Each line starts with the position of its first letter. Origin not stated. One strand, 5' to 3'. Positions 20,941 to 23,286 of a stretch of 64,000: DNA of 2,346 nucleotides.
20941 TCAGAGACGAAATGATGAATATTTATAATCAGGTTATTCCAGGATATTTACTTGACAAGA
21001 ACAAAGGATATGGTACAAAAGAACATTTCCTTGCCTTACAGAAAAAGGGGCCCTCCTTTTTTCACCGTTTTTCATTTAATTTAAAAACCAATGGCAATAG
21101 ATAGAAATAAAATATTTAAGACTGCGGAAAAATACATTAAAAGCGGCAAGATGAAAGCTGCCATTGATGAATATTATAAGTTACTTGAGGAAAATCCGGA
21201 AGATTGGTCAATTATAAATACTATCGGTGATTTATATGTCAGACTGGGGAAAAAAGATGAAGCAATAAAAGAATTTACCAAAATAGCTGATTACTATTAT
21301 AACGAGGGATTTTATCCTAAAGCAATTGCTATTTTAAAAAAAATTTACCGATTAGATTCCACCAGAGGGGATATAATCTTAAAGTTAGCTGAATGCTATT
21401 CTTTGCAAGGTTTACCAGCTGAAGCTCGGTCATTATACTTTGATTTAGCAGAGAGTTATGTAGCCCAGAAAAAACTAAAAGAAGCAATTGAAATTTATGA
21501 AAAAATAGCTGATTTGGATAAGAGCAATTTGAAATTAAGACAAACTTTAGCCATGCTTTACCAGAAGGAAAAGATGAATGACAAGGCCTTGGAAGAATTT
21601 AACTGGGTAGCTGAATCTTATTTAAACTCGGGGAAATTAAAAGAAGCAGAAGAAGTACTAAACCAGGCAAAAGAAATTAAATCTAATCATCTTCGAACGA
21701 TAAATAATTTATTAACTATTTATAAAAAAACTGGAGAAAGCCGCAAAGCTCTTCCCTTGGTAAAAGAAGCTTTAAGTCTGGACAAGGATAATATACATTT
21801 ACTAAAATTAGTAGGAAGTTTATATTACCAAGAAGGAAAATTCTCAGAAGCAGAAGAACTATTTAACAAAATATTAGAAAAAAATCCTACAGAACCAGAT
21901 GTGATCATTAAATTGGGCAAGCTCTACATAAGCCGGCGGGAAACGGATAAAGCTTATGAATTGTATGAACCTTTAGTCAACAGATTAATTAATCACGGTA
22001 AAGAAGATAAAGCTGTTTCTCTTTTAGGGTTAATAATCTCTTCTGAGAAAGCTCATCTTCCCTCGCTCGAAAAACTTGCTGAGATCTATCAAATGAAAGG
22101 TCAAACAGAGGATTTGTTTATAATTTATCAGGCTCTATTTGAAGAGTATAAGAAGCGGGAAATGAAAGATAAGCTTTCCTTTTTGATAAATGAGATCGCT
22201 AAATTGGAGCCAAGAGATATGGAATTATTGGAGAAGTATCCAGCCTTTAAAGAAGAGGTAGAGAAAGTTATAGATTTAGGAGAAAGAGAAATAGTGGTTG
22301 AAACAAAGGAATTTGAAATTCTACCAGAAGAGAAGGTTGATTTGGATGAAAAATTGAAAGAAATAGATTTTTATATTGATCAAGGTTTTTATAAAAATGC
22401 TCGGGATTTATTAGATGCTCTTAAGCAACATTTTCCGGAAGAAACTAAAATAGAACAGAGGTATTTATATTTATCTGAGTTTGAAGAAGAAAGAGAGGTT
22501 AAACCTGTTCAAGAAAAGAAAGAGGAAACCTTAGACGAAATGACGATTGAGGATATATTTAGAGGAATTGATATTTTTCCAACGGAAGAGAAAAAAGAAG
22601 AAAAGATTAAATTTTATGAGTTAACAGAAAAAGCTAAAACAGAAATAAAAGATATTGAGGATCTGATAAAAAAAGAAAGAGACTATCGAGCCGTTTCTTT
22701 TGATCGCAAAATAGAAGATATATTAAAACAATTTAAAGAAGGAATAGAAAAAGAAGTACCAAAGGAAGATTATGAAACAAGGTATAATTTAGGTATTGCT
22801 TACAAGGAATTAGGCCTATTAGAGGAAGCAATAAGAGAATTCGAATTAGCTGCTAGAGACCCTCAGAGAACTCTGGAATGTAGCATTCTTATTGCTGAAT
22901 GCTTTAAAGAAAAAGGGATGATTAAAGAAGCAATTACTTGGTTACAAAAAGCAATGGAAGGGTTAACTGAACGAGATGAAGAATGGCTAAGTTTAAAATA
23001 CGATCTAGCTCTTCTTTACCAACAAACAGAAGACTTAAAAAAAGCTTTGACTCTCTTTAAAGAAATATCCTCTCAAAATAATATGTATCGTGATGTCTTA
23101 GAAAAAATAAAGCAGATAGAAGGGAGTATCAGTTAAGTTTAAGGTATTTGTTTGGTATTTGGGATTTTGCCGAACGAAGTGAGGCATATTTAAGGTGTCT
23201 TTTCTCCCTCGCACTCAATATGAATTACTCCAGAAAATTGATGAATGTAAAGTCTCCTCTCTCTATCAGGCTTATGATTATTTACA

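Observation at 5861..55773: A mosaic of stuttered words, long hairpins and mini-palindromes fills at least 12 intergenic gaps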

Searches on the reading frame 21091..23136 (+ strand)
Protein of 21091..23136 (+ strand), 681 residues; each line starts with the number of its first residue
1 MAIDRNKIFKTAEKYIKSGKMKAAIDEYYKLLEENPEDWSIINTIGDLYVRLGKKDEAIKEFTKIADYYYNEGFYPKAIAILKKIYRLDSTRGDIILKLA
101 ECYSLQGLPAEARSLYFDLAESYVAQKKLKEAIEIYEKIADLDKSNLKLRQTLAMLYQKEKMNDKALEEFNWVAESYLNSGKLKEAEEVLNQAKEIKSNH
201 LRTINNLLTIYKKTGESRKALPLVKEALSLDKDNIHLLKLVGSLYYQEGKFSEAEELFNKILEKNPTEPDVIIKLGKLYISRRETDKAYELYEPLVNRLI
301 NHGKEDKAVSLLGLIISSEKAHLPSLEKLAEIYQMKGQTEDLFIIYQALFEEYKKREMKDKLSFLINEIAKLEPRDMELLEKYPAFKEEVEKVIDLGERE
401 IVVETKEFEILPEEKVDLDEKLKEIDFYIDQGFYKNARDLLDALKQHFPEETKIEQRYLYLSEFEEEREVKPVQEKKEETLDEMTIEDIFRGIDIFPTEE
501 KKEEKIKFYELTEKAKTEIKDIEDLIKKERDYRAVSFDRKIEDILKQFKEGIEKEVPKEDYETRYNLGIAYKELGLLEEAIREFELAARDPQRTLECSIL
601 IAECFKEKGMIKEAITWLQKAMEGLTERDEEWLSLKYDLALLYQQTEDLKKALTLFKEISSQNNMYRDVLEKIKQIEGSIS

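Call 10: search_protein_families(library=pfam, proteins=[window:21091-23136:+])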
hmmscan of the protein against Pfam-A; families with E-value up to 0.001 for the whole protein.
window:21091-23136:+ (681 aa): 27 families (the best 25 are shown)
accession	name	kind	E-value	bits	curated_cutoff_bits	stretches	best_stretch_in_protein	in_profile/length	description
PF14559.12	TPR_19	-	8.7e-43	144.9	25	5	246-296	2-52/68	Tetratricopeptide repeat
PF07719.23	TPR_2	-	1.3e-31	106.5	27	1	240-267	6-33/34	Tetratricopeptide repeat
PF13428.12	TPR_14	-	5.4e-31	104.3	23.5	1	237-278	3-44/44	Tetratricopeptide repeat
PF13424.12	TPR_12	-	6.7e-27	93.9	30.1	2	172-232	8-76/77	Tetratricopeptide repeat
PF13181.12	TPR_8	-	1e-26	91.2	25.7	0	115-146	3-34/34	Tetratricopeptide repeat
PF00515.34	TPR_1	-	2.4e-23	81.4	27.8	1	242-267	8-33/34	Tetratricopeptide repeat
PF13432.12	TPR_16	-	2.9e-22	79.2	32.7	0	211-269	7-65/65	Tetratricopeptide repeat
PF13431.12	TPR_17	-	1.3e-20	72.3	24.4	0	257-288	1-32/34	Tetratricopeptide repeat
PF13174.12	TPR_6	-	9.3e-19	67.2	26.3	0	116-141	3-28/33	Tetratricopeptide repeat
PF13176.12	TPR_7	-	7.9e-17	60.3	27.9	0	118-145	4-31/36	Tetratricopeptide repeat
PF12895.13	ANAPC3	-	5.9e-16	59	27.2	0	111-167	22-76/82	Anaphase-promoting complex, cyclosome, subunit 3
PF13414.12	TPR_11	-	3.1e-13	49.6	26.8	0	242-279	1-38/42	TPR repeat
PF13371.12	TPR_9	-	4.5e-13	49.4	35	0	209-271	3-65/73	Tetratricopeptide repeat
PF24575.1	TPR_Slam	-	3.7e-12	47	35.2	0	98-170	33-104/104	Surface lipoprotein assembly modifier, N-terminal TPR repeats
PF01535.26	PPR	-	3.8e-12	46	25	0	243-265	8-30/31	PPR repeat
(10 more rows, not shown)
